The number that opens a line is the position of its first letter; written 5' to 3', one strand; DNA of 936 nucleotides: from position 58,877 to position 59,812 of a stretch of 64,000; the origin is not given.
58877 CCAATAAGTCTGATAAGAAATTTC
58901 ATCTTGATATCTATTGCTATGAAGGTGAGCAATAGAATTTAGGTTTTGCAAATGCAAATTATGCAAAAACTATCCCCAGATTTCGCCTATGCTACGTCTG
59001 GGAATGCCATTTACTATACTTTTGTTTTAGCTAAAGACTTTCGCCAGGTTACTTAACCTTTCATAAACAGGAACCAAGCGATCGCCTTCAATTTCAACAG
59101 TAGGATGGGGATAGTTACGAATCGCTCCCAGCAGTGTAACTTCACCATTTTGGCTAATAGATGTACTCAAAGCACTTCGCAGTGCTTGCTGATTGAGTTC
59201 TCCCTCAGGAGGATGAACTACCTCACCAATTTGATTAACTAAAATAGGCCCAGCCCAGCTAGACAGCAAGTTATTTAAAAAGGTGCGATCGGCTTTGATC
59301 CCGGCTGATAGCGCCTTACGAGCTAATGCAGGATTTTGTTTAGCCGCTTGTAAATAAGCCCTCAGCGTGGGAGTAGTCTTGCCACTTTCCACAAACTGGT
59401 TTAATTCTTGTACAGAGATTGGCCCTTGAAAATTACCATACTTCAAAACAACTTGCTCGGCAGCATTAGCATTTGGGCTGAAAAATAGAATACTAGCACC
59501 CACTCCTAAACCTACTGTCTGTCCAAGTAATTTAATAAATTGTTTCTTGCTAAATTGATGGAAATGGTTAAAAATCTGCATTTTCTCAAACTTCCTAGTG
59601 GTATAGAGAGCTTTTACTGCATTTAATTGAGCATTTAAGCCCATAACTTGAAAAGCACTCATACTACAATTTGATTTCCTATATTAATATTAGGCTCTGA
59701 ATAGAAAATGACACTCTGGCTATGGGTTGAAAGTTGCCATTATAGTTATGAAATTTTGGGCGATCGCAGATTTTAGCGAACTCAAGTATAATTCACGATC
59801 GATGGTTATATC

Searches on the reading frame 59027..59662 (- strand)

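Call 82: search_protein_families(library=pfam, proteins=[window:59027-59662:-], max_evalue=0.00001)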
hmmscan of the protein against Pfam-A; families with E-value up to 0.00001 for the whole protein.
window:59027-59662:- (211 aa): 1 family
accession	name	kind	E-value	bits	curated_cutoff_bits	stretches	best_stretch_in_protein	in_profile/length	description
PF07176.17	DUF1400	-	2.1e-34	119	23.4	1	67-191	1-126/127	Alpha/beta hydrolase of unknown function (DUF1400)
